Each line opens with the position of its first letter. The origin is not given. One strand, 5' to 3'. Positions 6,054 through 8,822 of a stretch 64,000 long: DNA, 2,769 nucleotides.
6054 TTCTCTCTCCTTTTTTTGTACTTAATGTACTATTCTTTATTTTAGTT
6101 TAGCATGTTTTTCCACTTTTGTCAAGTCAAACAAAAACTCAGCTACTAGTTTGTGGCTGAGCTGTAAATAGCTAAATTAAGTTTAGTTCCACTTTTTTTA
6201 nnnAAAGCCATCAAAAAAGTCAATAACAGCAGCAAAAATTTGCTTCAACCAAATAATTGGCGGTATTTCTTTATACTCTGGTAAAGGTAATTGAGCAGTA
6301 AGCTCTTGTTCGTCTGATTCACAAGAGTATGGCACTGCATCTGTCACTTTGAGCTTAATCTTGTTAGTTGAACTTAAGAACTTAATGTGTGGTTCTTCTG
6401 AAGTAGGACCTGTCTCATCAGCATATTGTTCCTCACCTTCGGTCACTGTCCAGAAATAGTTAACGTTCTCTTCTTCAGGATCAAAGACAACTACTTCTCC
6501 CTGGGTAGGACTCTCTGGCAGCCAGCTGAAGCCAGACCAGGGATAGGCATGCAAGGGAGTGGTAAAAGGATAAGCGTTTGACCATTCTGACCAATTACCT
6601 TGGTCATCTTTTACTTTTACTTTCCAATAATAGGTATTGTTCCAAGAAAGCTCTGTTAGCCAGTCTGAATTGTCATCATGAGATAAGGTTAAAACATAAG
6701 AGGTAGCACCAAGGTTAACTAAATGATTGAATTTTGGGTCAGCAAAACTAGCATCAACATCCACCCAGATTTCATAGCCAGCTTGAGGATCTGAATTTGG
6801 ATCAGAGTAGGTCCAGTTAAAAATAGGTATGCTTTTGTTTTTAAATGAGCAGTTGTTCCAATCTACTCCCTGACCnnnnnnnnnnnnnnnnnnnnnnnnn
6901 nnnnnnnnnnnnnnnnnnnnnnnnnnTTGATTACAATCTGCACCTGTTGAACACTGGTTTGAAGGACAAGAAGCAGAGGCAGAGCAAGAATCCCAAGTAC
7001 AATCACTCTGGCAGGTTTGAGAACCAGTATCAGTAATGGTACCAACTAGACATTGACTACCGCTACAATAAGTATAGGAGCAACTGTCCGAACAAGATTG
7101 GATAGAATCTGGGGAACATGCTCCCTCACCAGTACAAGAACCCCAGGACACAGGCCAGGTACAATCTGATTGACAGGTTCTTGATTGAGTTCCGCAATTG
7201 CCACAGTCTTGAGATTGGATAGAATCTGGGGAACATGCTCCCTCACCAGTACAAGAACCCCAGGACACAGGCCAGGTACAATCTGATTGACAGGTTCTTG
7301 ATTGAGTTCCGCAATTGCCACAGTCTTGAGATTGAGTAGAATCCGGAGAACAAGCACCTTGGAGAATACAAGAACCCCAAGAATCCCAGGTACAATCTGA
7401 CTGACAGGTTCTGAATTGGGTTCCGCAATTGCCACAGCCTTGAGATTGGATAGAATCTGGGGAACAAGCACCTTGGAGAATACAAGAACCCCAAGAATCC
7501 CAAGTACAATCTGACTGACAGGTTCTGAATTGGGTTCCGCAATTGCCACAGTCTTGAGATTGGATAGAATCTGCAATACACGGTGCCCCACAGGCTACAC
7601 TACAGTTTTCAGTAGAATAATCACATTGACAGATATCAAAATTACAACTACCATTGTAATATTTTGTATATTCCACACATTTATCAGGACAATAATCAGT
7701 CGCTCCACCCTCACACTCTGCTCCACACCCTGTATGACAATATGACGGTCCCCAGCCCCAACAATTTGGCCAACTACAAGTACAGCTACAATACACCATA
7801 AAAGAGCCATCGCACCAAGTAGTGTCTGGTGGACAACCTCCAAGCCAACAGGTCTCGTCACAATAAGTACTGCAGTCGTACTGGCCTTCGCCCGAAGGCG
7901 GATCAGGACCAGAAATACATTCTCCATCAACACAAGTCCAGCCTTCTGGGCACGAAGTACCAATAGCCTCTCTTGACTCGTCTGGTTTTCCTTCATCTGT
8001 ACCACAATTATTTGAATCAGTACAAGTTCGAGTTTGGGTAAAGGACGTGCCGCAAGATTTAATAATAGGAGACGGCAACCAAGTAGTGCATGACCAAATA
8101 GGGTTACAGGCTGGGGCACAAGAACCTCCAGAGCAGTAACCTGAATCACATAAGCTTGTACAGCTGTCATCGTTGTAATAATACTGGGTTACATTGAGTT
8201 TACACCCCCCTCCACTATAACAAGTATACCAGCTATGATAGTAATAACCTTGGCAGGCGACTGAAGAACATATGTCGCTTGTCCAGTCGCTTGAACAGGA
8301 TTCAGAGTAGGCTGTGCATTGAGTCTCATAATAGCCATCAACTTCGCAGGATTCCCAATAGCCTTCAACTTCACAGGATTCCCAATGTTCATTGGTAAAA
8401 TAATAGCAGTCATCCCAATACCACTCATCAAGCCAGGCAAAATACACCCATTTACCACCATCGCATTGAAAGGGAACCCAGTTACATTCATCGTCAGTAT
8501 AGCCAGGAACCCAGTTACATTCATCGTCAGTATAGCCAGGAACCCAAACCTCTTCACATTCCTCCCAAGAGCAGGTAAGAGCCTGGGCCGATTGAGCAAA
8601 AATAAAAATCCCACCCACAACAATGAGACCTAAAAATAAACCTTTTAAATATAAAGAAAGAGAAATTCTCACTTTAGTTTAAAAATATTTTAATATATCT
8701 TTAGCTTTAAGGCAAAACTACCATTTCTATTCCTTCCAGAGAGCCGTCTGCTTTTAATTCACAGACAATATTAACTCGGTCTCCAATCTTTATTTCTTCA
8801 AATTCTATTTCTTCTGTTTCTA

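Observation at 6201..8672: Paralogous giant Cys-rich proteins with thrombospondin-type-1-like repeats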

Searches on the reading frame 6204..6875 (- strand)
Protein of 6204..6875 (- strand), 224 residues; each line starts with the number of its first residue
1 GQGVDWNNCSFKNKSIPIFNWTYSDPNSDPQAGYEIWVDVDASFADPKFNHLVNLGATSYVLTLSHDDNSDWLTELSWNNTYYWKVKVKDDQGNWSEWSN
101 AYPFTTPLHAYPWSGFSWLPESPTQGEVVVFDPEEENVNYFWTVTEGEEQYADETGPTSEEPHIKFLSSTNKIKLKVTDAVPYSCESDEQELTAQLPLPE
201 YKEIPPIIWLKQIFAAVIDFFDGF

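Call 6: search_protein_families(library=pfam, proteins=[window:6204-6875:-], max_evalue=10)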
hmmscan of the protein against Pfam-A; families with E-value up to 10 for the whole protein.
seq(224 aa): 2 families
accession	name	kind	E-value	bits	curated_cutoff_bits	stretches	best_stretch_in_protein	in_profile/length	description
PF25788.1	Ig_Rha78A_N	-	5.8e-07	30.2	27.4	1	15-108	18-103/105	Rha78A-like, N-terminal immunoglobulin domain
PF22352.2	K319L-like_PKD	-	0.01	16.3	27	1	132-179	23-70/84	K319L-like, PKD domain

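Call 30: find_related_loci(query=window:6204-6875:-, collection=genome_contigs, flank=10000)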
Query seq(224 aa) (224 aa) in genome_contigs; peptide patterns used: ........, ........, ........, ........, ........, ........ (x = any residue, [..] = any of these).
63 stretches matched a pattern, but none encodes a relative of the query by tblastn (E <= 1e-3).

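Call 67: find_homologous_proteins(query=window:6204-6875:-, max_evalue=0.001)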
Query seq(224 aa) (224 aa): 36 proteins with E <= 0.001 among 277 candidates.
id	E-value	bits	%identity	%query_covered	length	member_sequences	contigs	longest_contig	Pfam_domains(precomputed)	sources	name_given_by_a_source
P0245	1.5e-101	357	69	99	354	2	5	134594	PF25788.3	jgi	-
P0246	2.6e-91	323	64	99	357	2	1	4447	PF25788.3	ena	-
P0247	1.0e-90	321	62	99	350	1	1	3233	PF25788.3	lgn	-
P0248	1.2e-90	321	62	100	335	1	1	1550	PF25788.3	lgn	-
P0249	1.2e-90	321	60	99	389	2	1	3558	PF25788.3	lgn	-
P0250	2.5e-90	320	64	92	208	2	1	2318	PF25788.3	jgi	-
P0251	9.9e-90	318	62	97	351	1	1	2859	PF25788.3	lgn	-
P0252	2.1e-89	317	62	99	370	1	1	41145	PF25788.3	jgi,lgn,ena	-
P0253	3.2e-89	317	60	99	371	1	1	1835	PF25788.3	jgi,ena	-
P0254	4.9e-87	309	60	99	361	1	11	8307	PF25788.3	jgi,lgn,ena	-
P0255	8.3e-84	299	56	99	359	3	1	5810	PF25788.3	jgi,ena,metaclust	metaclust:\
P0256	9.0e-78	279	59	100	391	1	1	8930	PF25788.3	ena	-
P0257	1.2e-74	269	56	98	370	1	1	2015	PF25788.3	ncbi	-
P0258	5.2e-72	260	53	100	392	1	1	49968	PF25788.3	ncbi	ncbi:MAG: hypothetical protein ABH841_01550 [Candidatus Nealsonbacteria bacterium]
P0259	2.4e-66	242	71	67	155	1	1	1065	-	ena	-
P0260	5.4e-66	240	54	99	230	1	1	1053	PF25788.3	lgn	-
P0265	1.5e-56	209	47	96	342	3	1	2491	PF25788.3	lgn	-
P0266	1.4e-54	203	47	95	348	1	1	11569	PF25788.3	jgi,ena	-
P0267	2.2e-47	179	47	84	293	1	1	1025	PF25788.3,PF18911.7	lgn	-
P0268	2.5e-45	173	42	92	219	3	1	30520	PF25788.3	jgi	jgi:chitodextrinase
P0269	2.2e-44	170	45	91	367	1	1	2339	PF25788.3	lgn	-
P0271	2.1e-42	163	41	98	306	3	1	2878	PF25788.3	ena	-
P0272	3.2e-38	149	38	91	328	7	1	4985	PF00801.27,PF18911.7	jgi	jgi:PKD repeat protein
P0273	9.5e-34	135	35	99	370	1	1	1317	PF00801.27,PF18911.7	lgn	-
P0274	3.7e-31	126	38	90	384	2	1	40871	PF00801.27,PF25788.3,PF18911.7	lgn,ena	-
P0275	2.4e-28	117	37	91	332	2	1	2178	PF25788.3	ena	-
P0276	4.4e-26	110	40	85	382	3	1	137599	PF25788.3,PF18911.7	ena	-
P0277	1.5e-25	108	34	90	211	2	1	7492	PF25788.3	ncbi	ncbi:MAG: hypothetical protein CO146_02185, partial [Candidatus Nealsonbacteria bacterium CG_4_9_14_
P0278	2.4e-21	94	44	56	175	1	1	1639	PF25788.3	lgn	-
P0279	1.8e-19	88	40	54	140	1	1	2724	PF18911.7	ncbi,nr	ncbi:MAG: hypothetical protein DDT18_01923 [Actinobacteria bacterium]|nr:hypothetical protein [Actin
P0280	4.2e-13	67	36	83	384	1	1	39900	PF25788.3,PF18911.7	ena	-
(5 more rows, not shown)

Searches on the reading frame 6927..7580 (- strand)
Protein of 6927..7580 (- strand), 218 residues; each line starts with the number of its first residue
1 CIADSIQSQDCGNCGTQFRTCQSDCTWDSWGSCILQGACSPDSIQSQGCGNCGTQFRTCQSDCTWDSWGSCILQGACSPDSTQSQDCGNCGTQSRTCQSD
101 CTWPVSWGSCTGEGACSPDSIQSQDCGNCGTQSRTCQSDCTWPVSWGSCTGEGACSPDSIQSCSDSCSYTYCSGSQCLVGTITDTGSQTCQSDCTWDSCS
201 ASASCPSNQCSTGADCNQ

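Call 6: search_protein_families(library=pfam, proteins=[window:6927-7580:-], max_evalue=10)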
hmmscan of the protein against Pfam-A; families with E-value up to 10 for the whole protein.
seq(218 aa): 2 families
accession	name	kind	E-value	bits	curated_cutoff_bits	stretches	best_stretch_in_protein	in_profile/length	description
PF13717.11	Zn_ribbon_4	-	0.2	12.1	30.3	0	11-19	28-36/36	zinc-ribbon domain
PF13240.11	Zn_Ribbon_1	-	2.6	8.4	25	0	11-17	16-22/23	zinc-ribbon domain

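Call 7: search_solved_structures(query=window:6927-7580:-, max_evalue=10, show_alignments=3)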
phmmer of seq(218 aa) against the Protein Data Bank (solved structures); distinct sequences matched with E-value up to 10: 0.

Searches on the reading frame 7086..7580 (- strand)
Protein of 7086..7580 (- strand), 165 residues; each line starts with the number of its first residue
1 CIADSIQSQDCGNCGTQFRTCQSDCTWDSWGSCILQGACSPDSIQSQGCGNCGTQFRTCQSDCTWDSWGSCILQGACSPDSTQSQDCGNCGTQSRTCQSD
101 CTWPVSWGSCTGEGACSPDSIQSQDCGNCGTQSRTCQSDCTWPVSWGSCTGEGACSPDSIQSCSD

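Call 20: predict_structure(alignment_id=A1)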
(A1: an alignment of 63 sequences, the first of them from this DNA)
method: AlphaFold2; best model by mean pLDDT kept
length: 165 residues; sequences in the alignment: 63
mean_pLDDT: 92.8   pTM: 0.56
mean pLDDT of the five models: 92.8, 92.5, 91.3, 91.0, 90.6
residues with pLDDT >= 90: 135; 70-90: 28; 50-70: 2; < 50: 0
segments of 3 or more residues with pLDDT < 50: none
pLDDT, mean of each block of 10 residues (from residue 1): 96 94 98 93 95 95 96 93 93 95 95 90 93 94 94 81 71
secondary structure, 60 per line:
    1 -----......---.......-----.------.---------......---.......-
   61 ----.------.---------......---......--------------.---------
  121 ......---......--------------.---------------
elements in order: E6-11 E15-21 E44-49 E53-59 E82-87 E91-96 E121-126 E130-135

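Call 22: fold_search(model_id=the predicted structure, library=pdb)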
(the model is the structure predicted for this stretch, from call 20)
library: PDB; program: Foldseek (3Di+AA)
matches with E <= 10: 646; with E <= 0.001: 0
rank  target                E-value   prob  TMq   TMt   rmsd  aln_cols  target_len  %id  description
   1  9a3z_B                1.5e-02  0.82  0.22  0.16  13.8       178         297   12  A predicted model of tissue transglutaminase 2 (TG2) in complex with plasma fibronectin's gelatin binding domain (FNI6 (released 2024-02-02)
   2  9hcj_N0               2.3e-02  0.60  0.19  0.11  28.4       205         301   10  D. discoideum nuclear pore complex (released 2024-12-25)
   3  6gke_A                4.5e-02  0.23  0.14  0.09  29.2       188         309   14  Aleuria aurantia lectin AAL N224Q mutant in complex with Fucalpha1-6GlcNAc (released 2019-06-19)
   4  9oti_O                4.8e-02  0.44  0.18  0.10  26.7       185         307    5  GATOR2 complex bound to arginine sensor CASTOR1 (released 2025-10-01)
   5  4v0n_F                5.3e-02  0.33  0.16  0.10  28.3       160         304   12  Crystal structure of BBS1N in complex with ARL6DN, soaked with mercury (released 2014-11-19)
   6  6gxs_D                8.0e-02  0.20  0.14  0.07  28.3       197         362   10  Crystal structure of CV39L lectin from Chromobacterium violaceum at 1.8 A resolution (released 2019-12-04)
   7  4s37_P                8.0e-02  0.14  0.13  0.13  27.9       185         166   11  Crystal structure of R2 pyocin membrane-piercing spike (released 2016-01-27)
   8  4v0o_D                9.3e-02  0.28  0.15  0.09  28.4       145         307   10  Crystal structure of BBS1N in complex with ARL6DN, soaked with lead (released 2014-11-19)
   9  3h6j                  9.3e-02  0.15  0.13  0.05  27.1       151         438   10  Crystal structure of a putative neuraminidase from Pseudomonas aeruginosa (released 2009-05-12)
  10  3iko_A                1.0e-01  0.25  0.17  0.11  27.4       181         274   10  Crystal structure of the heterotrimeric Sec13-Nup145C-Nup84 nucleoporin complex (released 2009-10-13)
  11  9a3y_B                1.4e-01  0.60  0.23  0.25   8.6       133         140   11  Predicted model of tissue transglutaminase 2 (TG2) in complex with plasma fibronectin type I modules 7, 8 and 9 (FNI7- (released 2024-02-02)
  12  9lwf_O                1.4e-01  0.28  0.19  0.11  27.2       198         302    8  Cryo-EM structure of dual sensor bound GATOR2 complex (released 2025-08-13)
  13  5fqd_D                1.4e-01  0.20  0.16  0.04  25.9       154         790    6  Structural basis of Lenalidomide induced CK1a degradation by the crl4crbn ubiquitin ligase (released 2016-02-24)
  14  7fik_D                1.6e-01  0.20  0.17  0.09  26.9       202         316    5  The cryo-EM structure of the CR subunit from X. laevis NPC (released 2022-11-09)
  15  3jro_A                2.1e-01  0.23  0.17  0.05  26.7       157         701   11  NUP84-NUP145C-SEC13 edge element of the NPC lattice (released 2009-10-27)
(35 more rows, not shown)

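Call 45: search_protein_representatives(alignment_id=A1)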
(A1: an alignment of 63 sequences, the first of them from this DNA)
Query: 63 sequences, 164 profile positions. Proteins with E-value up to 0.001 (for the whole library): 1668; up to 1e-10: 971; up to 1e-30: 261. The best 150 are listed.
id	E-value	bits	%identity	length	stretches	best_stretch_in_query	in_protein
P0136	0.0e+00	1097.2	-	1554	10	1-160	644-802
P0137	2.0e-231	775.6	-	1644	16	21-158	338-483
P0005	2.6e-212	713.4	-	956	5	1-160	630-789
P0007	2.0e-168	570.7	-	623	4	3-159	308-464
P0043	7.6e-160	542.8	-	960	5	1-160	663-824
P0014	8.1e-155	526.4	-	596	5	1-160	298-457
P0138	1.4e-145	496.4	-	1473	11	4-159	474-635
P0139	5.2e-126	432.7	-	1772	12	27-151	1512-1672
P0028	2.8e-123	423.8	-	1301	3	1-160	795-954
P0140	1.2e-120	415.2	-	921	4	1-153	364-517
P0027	2.3e-120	414.4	-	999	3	1-156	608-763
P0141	5.4e-120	413.2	-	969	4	1-160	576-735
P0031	2.6e-115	397.9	-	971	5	7-160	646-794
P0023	4.9e-109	377.5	-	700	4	1-156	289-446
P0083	5.1e-107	371.0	-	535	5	8-155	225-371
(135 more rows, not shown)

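Call 46: search_protein_families(library=pfam, alignment_id=A1, max_evalue=10)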
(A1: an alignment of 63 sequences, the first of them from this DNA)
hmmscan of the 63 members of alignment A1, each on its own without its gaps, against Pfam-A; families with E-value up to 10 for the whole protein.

A. member 1, seq(165 aa): 3 families
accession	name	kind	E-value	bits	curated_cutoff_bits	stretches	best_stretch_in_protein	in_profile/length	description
PF03195.19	LOB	-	0.0023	18.9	24.2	2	87-102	2-17/99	Lateral organ boundaries (LOB) domain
PF13717.11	Zn_ribbon_4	-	0.079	13.4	30.3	0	11-19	28-36/36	zinc-ribbon domain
PF13240.11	Zn_Ribbon_1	-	1.4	9.3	25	0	11-17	16-22/23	zinc-ribbon domain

B. families by the number of members that match (of 63 scanned): 14 families
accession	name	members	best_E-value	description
PF03195.19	LOB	21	0.0023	Lateral organ boundaries (LOB) domain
PF13240.11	Zn_Ribbon_1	13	0.0064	zinc-ribbon domain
PF13248.11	Zn_ribbon_3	5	0.37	zinc-ribbon domain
PF23580.1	Znf_XAF1_N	3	0.097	XIAP-associated factor 1-like, N-terminal zinc finger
PF14383.11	VARLMGL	3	0.12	DUF761-associated sequence motif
PF11412.14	DsbD_N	2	0.047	Thiol:disulfide interchange protein DsbD, N-terminal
PF10276.14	zf-CHCC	2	0.11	Zinc-finger domain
PF13717.11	Zn_ribbon_4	1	0.079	zinc-ribbon domain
PF20268.4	SBDS_C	1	0.59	SBDS protein, C-terminal domain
PF23718.1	DUF7160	1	0.72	Family of unknown function (DUF7160)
PF17138.9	DUF5111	1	0.81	Domain of unknown function (DUF5111)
PF07503.17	zf-HYPF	1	1.4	HypF finger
PF18694.6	TDP-43_N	1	1.8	TAR DNA-binding protein 43, N-terminal domain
PF01753.24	zf-MYND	1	2.4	MYND finger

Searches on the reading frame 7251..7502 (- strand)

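Call 31: search_protein_families(library=pfam, proteins=[window:7251-7502:-], max_evalue=10)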
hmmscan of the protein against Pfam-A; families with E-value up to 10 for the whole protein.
seq(84 aa): 1 family
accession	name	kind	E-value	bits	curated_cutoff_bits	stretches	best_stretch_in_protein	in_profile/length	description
PF03195.19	LOB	-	0.04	14.9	24.2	2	61-76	2-17/99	Lateral organ boundaries (LOB) domain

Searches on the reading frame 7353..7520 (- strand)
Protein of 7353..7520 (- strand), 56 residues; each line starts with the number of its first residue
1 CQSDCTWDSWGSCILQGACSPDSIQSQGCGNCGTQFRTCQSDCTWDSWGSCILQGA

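Call 57: predict_structure(alignment_id=A2)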
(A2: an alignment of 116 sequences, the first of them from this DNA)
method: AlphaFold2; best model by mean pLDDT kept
length: 56 residues; sequences in the alignment: 116
mean_pLDDT: 80.9   pTM: 0.51
mean pLDDT of the five models: 80.9, 78.4, 78.1, 74.3, 73.7
residues with pLDDT >= 90: 22; 70-90: 18; 50-70: 16; < 50: 0
segments of 3 or more residues with pLDDT < 50: none
pLDDT, mean of each block of 10 residues (from residue 1): 63 68 92 93 91 78
secondary structure, 60 per line:
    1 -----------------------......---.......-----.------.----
elements in order: E24-29 E33-39

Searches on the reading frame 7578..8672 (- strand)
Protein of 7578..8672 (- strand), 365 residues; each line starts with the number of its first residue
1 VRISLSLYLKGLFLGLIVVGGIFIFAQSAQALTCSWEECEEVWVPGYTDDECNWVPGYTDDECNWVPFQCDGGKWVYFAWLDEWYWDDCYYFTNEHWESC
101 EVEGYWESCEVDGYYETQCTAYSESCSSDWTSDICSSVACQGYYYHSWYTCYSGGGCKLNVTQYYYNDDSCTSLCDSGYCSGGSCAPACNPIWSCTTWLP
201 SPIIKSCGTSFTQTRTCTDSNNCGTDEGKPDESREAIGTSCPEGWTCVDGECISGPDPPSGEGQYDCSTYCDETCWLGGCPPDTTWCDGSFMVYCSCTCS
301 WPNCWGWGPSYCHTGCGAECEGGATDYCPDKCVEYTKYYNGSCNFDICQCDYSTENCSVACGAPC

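Call 6: search_protein_families(library=pfam, proteins=[window:7578-8672:-], max_evalue=10)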
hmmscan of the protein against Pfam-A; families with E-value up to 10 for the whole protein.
seq(365 aa): 0 families

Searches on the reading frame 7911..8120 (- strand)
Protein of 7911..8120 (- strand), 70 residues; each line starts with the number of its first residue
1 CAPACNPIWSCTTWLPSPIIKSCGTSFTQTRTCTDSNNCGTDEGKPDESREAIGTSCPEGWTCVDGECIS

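Call 31: search_protein_families(library=pfam, proteins=[window:7911-8120:-], max_evalue=10)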
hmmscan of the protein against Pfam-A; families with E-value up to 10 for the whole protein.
seq(70 aa): 3 families
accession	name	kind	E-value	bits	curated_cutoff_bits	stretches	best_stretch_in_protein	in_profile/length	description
PF17771.6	ADAMTS_CR_2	-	0.15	12.9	27.3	1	28-69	30-69/69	ADAMTS cysteine-rich domain 2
PF04706.18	Dickkopf_N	-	0.19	12.5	25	1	11-42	14-42/51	Dickkopf N-terminal cysteine-rich region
PF00734.23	CBM_1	-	0.36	11.2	20.6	1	55-64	14-23/29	Fungal cellulose binding domain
